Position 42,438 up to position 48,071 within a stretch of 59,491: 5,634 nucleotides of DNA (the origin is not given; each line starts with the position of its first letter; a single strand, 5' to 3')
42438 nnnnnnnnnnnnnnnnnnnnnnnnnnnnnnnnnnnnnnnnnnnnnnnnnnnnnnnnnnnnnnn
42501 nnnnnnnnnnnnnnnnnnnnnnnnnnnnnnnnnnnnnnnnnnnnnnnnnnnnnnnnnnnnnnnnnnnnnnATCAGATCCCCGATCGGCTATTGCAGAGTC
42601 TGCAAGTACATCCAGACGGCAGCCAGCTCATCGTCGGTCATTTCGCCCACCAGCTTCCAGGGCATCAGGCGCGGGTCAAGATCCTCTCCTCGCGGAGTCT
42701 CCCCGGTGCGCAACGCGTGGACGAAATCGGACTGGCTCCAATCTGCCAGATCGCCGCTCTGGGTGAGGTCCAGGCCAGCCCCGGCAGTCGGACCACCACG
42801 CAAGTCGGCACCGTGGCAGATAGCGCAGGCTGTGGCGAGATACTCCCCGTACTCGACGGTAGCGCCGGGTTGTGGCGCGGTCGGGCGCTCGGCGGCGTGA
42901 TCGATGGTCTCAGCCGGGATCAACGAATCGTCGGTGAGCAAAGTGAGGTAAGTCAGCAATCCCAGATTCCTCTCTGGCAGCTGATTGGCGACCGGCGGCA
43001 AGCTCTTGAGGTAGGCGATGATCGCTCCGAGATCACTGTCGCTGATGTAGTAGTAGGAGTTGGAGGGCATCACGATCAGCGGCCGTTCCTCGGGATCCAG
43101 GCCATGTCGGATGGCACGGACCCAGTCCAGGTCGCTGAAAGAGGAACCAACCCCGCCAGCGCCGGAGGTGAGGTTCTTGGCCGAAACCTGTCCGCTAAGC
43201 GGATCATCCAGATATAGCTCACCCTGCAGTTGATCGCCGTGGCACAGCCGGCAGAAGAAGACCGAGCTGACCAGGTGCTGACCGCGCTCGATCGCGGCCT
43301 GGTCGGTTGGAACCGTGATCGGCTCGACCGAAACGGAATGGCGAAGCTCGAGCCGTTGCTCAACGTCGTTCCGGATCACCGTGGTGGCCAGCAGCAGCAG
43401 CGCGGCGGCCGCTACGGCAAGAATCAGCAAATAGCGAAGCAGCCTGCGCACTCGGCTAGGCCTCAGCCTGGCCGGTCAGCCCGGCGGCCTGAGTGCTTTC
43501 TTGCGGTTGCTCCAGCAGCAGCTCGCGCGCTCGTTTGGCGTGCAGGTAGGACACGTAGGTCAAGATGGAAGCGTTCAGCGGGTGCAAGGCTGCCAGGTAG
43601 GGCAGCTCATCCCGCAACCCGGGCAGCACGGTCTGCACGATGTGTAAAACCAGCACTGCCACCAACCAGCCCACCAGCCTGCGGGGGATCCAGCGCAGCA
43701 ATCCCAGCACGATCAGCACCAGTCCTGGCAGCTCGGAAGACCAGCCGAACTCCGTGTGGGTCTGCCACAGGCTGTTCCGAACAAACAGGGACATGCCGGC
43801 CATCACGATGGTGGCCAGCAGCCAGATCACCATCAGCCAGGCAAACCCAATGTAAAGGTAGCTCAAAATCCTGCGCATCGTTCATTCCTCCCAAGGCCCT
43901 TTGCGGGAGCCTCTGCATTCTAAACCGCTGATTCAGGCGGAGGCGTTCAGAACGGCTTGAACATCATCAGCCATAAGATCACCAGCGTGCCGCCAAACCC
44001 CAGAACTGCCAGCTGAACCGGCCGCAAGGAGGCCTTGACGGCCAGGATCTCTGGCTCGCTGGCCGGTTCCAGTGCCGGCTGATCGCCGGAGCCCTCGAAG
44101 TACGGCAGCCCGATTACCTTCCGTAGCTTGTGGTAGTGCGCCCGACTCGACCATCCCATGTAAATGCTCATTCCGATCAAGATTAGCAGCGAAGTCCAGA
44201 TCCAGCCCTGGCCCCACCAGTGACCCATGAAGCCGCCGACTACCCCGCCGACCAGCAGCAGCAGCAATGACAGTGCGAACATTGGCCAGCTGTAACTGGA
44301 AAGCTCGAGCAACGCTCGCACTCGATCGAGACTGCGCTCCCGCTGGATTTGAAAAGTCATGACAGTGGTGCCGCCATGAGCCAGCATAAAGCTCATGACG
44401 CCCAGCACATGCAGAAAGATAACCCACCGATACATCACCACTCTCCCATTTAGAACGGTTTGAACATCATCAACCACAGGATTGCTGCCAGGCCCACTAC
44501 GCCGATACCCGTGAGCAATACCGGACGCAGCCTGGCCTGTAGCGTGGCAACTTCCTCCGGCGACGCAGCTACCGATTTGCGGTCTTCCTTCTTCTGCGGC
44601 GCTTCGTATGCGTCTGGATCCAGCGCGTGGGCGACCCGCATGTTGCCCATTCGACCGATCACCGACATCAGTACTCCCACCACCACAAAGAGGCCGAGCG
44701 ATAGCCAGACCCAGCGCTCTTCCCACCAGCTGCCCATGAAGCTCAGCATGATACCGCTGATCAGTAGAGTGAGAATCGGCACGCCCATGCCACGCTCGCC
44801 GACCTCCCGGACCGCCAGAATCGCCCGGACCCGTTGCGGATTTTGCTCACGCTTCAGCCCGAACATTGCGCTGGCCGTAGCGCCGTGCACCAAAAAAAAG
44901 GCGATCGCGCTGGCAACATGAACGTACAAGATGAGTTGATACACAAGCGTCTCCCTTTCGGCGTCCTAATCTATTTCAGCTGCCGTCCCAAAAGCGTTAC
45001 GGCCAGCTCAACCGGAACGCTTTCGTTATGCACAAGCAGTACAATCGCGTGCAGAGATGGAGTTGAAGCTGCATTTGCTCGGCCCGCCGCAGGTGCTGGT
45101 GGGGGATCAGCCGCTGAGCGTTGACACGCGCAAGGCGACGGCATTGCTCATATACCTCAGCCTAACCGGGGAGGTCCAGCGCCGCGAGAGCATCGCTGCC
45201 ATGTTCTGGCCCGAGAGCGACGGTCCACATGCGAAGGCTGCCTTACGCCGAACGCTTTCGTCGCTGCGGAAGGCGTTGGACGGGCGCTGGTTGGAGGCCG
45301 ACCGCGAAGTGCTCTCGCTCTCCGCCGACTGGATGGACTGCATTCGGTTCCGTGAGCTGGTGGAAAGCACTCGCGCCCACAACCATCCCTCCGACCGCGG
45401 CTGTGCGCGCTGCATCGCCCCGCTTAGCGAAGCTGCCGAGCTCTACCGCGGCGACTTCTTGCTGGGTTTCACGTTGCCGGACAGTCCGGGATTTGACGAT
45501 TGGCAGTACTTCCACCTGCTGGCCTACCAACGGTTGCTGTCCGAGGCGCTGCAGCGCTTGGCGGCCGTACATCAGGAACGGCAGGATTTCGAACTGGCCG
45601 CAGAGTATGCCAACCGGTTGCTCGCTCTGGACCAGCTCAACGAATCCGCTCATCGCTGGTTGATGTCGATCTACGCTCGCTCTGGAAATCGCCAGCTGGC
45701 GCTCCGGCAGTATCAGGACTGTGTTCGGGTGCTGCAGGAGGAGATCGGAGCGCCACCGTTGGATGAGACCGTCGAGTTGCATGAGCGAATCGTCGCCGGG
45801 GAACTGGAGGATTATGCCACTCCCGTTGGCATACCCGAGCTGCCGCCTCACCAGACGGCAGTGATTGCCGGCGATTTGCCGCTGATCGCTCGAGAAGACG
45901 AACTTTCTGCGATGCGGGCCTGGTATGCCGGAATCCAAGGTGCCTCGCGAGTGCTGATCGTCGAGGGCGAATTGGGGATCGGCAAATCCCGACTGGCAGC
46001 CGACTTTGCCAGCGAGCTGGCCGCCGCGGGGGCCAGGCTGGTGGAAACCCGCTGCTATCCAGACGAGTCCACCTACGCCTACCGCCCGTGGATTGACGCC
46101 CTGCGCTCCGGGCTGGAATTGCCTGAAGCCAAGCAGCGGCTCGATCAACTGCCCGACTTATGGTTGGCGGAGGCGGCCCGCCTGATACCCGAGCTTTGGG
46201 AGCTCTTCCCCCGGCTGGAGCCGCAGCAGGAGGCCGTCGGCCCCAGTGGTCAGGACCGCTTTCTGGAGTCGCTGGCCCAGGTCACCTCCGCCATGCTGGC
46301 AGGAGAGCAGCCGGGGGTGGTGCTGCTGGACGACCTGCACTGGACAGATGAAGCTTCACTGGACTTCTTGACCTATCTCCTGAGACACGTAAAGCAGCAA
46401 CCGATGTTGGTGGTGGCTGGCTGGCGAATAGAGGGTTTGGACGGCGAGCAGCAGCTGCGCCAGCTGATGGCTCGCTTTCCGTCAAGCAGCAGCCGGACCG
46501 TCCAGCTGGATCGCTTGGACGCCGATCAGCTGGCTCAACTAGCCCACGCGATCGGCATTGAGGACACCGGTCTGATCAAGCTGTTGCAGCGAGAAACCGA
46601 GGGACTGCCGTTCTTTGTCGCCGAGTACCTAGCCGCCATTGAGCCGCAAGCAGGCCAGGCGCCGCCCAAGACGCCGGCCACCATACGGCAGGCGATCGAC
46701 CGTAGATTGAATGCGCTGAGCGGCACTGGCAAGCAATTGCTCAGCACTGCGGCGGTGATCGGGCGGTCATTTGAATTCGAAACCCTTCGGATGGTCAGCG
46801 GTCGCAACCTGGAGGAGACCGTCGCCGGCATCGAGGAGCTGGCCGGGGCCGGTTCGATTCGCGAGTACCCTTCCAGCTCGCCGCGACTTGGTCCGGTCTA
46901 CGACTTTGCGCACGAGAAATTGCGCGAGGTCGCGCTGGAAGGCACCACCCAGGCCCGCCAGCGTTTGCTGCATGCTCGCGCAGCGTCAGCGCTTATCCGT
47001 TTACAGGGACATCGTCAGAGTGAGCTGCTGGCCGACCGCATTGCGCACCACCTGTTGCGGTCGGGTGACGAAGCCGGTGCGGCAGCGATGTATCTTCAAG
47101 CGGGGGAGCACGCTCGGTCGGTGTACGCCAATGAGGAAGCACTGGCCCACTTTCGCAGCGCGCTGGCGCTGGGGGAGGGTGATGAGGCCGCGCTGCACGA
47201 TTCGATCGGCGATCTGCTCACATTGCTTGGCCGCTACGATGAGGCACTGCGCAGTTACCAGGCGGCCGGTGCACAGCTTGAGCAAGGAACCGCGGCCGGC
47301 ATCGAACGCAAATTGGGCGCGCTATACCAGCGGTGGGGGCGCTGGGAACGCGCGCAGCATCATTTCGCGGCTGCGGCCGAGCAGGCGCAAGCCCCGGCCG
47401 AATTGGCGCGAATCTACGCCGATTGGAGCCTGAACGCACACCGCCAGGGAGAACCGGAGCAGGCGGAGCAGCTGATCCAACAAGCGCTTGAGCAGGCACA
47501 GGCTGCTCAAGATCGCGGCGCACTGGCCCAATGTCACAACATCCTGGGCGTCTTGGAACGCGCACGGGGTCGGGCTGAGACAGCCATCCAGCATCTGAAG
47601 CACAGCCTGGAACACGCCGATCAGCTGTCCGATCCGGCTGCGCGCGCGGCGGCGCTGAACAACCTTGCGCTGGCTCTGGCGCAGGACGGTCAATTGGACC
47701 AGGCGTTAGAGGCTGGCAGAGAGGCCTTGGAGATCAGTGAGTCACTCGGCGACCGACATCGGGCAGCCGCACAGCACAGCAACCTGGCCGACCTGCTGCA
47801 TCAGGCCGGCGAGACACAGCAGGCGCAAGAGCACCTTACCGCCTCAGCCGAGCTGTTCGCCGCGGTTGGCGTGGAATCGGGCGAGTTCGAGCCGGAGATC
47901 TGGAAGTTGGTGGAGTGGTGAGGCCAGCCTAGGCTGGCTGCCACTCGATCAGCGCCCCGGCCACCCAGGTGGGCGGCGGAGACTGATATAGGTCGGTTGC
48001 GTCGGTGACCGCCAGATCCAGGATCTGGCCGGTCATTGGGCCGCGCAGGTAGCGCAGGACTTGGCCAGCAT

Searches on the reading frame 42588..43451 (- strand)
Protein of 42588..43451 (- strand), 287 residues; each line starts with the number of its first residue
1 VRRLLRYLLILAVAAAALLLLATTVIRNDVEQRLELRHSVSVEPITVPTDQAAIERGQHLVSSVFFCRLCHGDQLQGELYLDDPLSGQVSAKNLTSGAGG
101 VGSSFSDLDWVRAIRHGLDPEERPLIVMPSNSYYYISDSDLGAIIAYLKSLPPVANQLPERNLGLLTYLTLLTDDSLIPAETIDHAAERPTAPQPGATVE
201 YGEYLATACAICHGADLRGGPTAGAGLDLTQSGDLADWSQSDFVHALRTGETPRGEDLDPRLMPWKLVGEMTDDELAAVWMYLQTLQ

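Call 17: search_protein_families(library=pfam, proteins=[window:42588-43451:-], max_evalue=0.001)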
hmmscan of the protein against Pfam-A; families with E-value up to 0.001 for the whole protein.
window:42588-43451:- (287 aa): 2 families
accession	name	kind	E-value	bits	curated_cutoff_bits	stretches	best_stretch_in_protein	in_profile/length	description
PF00034.26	Cytochrom_C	-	5.1e-13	50.6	21.3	1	204-286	6-89/90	Cytochrome c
PF13442.11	Cytochrome_CBB3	-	7.8e-12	45.8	27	2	52-148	1-68/68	Cytochrome C oxidase, cbb3-type, subunit III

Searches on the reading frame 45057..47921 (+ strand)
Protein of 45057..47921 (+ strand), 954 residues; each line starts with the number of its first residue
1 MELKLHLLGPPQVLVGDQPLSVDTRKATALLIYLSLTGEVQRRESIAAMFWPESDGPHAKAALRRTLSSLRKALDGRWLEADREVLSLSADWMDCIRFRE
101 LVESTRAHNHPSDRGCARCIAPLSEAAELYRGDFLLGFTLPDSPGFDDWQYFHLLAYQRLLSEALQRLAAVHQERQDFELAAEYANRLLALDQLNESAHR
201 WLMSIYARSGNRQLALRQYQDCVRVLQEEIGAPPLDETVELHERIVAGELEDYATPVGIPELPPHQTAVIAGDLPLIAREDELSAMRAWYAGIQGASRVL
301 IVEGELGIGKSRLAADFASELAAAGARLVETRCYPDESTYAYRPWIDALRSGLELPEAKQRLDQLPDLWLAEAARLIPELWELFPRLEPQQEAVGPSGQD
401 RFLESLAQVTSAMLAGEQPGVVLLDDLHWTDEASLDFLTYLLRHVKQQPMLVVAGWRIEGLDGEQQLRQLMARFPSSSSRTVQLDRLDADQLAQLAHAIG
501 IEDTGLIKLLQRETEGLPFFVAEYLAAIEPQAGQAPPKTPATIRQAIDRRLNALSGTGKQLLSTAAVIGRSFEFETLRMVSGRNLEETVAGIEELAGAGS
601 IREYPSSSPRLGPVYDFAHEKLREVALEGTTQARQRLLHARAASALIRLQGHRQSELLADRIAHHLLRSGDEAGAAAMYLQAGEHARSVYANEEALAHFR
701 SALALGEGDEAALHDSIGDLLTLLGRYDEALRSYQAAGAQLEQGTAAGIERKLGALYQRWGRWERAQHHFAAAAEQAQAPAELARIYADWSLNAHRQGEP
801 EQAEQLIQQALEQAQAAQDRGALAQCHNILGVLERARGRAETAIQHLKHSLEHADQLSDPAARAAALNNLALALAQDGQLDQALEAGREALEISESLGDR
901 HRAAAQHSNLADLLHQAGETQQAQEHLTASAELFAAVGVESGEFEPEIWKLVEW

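Call 18: search_protein_families(library=pfam, proteins=[window:45057-47921:+], max_evalue=0.001)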
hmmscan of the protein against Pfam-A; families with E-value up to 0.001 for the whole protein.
window:45057-47921:+ (954 aa): 11 families
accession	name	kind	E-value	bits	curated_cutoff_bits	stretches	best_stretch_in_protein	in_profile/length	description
PF13424.12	TPR_12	-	7.8e-22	77.7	30.1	2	864-934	3-75/77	Tetratricopeptide repeat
PF13191.12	AAA_16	-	2.2e-21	77.5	32.6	1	276-453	2-167/167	AAA ATPase domain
PF03704.23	BTAD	-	6.7e-19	69.1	22.1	1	94-245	2-145/146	Bacterial transcriptional activator domain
PF07719.23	TPR_2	-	3.4e-13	49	27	1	864-894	1-31/34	Tetratricopeptide repeat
PF00515.34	TPR_1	-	8.8e-13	47.9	27.8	0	864-895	1-32/34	Tetratricopeptide repeat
PF13181.12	TPR_8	-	1.9e-05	24.9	25.7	0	865-895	2-32/34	Tetratricopeptide repeat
PF13401.12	AAA_22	-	4.8e-05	24.1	27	0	297-443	5-109/130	AAA domain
PF13374.12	TPR_10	-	4.9e-05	23.6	27.5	1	864-897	2-36/42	Tetratricopeptide repeat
PF13176.12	TPR_7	-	7e-05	23.1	27.9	0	714-737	2-27/36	Tetratricopeptide repeat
PF12968.13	DUF3856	-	0.0004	20.8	27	0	121-213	23-117/143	Domain of Unknown Function (DUF3856)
PF13414.12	TPR_11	-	0.00057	20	26.8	0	718-737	1-20/42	TPR repeat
